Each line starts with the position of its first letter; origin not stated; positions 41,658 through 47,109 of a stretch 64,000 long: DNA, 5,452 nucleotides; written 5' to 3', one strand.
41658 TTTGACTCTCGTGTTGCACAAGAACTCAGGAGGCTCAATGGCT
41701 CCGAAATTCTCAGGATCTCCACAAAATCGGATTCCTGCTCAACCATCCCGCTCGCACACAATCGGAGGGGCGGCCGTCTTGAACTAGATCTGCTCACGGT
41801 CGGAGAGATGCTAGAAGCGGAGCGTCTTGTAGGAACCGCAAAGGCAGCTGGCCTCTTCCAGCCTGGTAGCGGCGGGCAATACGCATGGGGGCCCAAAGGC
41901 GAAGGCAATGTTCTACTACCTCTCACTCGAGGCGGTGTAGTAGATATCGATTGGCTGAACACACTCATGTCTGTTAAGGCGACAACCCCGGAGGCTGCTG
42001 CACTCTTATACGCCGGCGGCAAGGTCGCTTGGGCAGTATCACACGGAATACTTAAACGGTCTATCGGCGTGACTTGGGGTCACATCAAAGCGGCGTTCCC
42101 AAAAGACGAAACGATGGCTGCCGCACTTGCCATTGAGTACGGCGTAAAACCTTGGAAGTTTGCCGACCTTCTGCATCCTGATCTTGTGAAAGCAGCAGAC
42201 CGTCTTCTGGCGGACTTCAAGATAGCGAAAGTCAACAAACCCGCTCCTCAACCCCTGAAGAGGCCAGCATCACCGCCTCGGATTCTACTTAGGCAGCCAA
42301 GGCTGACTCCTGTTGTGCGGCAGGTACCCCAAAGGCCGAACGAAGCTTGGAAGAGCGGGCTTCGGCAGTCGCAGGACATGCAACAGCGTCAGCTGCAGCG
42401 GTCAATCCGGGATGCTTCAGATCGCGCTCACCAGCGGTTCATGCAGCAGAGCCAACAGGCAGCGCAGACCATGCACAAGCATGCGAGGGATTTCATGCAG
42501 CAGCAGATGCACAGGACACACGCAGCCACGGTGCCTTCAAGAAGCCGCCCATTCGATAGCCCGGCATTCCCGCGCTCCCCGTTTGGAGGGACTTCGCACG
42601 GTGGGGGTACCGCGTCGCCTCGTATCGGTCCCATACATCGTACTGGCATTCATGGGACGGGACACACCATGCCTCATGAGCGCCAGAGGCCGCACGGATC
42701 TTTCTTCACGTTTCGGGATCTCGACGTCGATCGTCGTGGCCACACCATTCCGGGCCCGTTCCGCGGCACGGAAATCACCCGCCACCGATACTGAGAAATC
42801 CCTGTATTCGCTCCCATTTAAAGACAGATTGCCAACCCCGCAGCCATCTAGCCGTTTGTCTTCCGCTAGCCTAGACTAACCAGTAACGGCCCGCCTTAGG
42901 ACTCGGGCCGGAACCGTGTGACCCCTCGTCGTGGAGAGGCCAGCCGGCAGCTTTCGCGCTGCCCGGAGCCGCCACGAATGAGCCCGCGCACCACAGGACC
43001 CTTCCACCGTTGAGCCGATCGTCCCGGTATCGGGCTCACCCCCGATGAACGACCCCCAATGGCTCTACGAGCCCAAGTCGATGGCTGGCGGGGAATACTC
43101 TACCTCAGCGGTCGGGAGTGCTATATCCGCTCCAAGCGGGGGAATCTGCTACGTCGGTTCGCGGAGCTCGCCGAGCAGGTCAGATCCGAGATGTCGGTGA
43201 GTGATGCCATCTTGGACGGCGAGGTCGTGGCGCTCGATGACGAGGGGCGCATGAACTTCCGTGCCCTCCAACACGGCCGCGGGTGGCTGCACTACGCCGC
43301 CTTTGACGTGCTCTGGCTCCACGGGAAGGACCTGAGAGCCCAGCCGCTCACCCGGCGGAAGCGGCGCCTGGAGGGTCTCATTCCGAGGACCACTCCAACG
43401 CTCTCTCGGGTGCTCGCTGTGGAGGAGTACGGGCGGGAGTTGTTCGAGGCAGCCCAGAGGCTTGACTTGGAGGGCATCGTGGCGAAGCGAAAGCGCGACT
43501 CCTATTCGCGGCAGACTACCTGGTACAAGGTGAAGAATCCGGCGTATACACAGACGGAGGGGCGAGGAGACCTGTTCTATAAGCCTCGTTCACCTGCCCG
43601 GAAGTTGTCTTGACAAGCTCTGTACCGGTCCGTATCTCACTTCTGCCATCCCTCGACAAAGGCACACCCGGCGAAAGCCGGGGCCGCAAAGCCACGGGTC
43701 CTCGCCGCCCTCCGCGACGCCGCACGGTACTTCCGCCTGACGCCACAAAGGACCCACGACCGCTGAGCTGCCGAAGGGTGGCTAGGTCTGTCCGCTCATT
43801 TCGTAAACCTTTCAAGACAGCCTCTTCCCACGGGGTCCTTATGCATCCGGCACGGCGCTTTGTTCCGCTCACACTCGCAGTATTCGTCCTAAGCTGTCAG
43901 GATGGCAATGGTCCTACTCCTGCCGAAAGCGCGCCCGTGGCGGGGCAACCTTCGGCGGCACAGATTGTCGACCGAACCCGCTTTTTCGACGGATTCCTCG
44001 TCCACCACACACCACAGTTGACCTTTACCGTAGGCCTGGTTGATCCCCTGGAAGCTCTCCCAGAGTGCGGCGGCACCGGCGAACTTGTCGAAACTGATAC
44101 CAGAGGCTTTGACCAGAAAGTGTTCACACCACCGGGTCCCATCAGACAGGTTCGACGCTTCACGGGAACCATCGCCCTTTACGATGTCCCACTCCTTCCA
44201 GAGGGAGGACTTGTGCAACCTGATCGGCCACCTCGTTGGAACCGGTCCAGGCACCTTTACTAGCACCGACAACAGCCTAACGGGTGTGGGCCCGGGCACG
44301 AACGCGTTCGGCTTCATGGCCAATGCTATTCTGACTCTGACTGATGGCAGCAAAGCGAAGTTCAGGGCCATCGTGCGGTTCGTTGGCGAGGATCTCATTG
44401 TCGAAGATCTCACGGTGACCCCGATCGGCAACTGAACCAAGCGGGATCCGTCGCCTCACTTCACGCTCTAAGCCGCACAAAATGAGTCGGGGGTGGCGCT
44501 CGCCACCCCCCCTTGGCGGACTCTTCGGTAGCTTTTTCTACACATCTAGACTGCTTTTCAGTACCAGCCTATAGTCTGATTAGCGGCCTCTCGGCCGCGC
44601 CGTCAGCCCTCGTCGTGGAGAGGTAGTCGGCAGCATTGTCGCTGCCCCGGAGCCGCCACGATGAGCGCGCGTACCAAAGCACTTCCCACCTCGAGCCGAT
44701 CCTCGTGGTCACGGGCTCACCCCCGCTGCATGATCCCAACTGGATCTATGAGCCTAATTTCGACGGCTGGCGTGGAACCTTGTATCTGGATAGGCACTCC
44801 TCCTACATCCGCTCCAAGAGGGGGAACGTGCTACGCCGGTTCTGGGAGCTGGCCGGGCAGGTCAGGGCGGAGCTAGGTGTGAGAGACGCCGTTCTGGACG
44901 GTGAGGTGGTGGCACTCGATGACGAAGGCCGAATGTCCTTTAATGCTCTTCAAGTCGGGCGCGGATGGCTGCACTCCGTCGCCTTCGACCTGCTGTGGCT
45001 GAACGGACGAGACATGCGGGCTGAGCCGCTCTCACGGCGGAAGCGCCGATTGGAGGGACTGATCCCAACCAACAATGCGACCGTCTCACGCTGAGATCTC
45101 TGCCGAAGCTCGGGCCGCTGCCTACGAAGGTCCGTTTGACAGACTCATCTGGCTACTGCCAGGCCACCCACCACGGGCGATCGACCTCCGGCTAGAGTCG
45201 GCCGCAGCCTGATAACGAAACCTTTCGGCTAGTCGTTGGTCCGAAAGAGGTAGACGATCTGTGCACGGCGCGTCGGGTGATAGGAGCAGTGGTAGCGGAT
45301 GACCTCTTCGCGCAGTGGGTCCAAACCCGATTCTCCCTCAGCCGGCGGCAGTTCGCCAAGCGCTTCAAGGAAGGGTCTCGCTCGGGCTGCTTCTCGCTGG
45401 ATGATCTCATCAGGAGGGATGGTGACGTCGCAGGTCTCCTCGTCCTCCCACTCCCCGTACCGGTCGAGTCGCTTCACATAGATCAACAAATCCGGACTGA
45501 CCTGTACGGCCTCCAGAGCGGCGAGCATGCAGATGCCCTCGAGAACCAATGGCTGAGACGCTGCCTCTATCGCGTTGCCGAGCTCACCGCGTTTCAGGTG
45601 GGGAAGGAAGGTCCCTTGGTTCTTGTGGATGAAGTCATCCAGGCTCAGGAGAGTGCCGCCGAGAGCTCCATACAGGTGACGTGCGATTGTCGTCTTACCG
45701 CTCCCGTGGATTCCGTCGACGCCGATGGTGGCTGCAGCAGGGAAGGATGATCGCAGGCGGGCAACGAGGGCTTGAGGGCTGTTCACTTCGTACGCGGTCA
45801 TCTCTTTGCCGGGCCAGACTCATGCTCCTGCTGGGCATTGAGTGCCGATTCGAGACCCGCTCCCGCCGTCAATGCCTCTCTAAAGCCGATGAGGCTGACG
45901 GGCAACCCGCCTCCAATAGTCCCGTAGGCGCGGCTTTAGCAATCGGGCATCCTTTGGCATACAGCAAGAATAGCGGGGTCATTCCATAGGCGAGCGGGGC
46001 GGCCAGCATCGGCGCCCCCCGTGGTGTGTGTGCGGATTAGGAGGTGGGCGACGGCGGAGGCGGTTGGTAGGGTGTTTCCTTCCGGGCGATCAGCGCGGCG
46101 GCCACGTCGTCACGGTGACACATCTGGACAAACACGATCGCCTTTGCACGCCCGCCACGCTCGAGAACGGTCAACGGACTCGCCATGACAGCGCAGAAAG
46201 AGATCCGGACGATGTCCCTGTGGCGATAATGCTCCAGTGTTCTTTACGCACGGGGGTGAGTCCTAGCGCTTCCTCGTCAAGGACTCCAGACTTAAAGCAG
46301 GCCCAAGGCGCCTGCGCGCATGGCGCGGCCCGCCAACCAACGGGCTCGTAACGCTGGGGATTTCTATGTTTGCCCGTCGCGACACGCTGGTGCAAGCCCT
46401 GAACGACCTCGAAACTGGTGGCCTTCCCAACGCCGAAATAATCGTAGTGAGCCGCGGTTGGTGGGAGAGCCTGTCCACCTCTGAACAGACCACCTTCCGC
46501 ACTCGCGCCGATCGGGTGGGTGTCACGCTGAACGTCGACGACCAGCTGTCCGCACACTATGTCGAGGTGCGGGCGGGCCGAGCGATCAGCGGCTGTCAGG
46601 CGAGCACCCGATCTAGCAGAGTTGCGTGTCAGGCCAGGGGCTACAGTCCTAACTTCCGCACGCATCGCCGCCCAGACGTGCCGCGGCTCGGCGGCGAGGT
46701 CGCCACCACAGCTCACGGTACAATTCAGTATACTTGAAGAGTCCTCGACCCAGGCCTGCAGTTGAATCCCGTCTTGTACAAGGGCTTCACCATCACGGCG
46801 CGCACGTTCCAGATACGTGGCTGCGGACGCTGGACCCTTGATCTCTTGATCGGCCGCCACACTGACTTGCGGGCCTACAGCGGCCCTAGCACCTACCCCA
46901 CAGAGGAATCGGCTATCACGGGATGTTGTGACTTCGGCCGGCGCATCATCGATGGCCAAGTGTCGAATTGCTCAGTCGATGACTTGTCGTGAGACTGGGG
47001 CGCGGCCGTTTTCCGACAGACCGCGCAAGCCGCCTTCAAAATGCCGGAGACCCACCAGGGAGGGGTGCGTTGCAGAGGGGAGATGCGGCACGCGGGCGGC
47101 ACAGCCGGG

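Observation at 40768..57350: Collinear array of diverged 'U - minimal ligase - outward promoter/leader' modules alternating with unrelated cargo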

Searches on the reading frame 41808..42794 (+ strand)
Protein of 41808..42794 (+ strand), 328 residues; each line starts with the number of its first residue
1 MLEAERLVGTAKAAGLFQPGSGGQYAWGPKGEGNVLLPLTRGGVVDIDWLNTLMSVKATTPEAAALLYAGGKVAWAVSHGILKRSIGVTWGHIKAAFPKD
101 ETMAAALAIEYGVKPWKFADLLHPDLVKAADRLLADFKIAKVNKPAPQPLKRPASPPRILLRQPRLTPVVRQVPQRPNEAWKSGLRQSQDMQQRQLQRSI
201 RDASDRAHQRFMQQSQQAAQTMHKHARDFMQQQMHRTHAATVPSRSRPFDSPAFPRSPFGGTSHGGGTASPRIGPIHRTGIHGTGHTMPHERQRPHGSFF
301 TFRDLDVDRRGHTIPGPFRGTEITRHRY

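Call 10: search_protein_families(library=pfam, proteins=[window:41808-42794:+], max_evalue=0.01)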
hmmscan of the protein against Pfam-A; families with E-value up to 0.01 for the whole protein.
window:41808-42794:+ (328 aa): 1 family
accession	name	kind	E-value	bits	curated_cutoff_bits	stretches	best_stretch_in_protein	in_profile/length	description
PF20057.4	DUF6456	-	0.0033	17.9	26.3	0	120-182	23-59/136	Domain of unknown function (DUF6456)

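Call 68: search_protein_families(library=ncbifam, proteins=[window:41808-42794:+], max_evalue=0.001)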
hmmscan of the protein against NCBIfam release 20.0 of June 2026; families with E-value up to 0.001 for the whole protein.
window:41808-42794:+ (328 aa): 0 families

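Call 69: search_protein_families(library=phrogs, proteins=[window:41808-42794:+], max_evalue=0.001)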
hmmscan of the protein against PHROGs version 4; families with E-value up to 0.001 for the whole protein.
window:41808-42794:+ (328 aa): 0 families

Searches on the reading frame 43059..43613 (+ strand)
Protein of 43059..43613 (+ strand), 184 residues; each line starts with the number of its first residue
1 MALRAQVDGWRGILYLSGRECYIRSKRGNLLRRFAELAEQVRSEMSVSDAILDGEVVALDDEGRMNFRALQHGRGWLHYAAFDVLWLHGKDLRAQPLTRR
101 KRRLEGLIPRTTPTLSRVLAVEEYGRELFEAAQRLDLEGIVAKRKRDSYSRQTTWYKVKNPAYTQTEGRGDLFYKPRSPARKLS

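Call 10: search_protein_families(library=pfam, proteins=[window:43059-43613:+], max_evalue=0.01)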
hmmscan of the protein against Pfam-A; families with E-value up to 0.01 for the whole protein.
window:43059-43613:+ (184 aa): 2 families
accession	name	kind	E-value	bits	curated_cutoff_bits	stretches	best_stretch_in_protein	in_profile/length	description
PF01068.26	DNA_ligase_A_M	-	9.5e-17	61.8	26.2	1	6-159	27-204/204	ATP dependent DNA ligase domain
PF01331.24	mRNA_cap_enzyme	-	0.00095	19.5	29.6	1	7-105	24-118/194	mRNA capping enzyme, catalytic domain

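Call 26: find_encoding_contigs(protein=window:43059-43613:+, flank=10000, max_places=2)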
Protein window:43059-43613:+ (184 aa): no gene with exactly this product is on record in the collection.

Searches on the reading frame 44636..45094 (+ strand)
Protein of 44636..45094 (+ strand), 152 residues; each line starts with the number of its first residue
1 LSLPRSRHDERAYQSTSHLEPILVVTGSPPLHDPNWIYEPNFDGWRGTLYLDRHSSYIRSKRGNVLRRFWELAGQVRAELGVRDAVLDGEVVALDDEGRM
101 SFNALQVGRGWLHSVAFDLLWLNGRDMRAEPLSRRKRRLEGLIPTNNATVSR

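Call 10: search_protein_families(library=pfam, proteins=[window:44636-45094:+], max_evalue=0.01)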
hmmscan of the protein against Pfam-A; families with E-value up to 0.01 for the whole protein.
window:44636-45094:+ (152 aa): 1 family
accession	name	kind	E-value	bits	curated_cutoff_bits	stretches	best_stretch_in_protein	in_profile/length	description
PF01068.26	DNA_ligase_A_M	-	1.5e-11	44.8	26.2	1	33-146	19-149/204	ATP dependent DNA ligase domain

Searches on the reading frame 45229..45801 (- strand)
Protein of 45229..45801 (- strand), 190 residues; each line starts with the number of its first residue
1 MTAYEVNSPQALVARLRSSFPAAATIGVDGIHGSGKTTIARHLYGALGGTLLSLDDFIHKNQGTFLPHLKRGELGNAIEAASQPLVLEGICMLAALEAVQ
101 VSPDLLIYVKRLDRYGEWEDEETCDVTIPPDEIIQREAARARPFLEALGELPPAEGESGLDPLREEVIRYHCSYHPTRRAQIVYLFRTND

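Call 10: search_protein_families(library=pfam, proteins=[window:45229-45801:-], max_evalue=0.01)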
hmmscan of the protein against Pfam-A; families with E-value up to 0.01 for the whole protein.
window:45229-45801:- (190 aa): 2 families
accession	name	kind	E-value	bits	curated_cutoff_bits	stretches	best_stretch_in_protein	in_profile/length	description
PF13671.12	AAA_33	-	3.4e-05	24.6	27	1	30-63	6-39/143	AAA domain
PF13238.12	AAA_18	-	0.0012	19.7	29.4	1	26-49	1-23/128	AAA domain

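Call 68: search_protein_families(library=ncbifam, proteins=[window:45229-45801:-], max_evalue=0.001)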
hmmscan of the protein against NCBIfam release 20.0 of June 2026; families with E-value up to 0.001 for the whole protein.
window:45229-45801:- (190 aa): 1 family
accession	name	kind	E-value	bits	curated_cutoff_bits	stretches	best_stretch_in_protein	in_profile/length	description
NF005115.0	PRK06547.1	equivalog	0.00026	20.4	173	0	22-57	14-50/172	hypothetical protein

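Call 69: search_protein_families(library=phrogs, proteins=[window:45229-45801:-], max_evalue=0.001)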
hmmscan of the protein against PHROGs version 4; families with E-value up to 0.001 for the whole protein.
window:45229-45801:- (190 aa): 0 families

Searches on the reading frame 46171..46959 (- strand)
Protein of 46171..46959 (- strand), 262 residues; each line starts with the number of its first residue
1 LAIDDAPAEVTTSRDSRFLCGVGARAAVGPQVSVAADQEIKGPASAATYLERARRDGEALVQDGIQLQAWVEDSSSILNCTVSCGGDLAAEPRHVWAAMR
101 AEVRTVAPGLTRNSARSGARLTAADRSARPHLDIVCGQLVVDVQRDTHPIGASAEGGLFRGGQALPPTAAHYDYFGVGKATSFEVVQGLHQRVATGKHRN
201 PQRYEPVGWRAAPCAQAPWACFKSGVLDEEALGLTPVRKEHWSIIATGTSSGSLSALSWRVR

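Call 32: search_protein_families(library=pfam, proteins=[window:46171-46959:-], max_evalue=0.01)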
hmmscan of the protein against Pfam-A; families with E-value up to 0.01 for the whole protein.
window:46171-46959:- (262 aa): 0 families
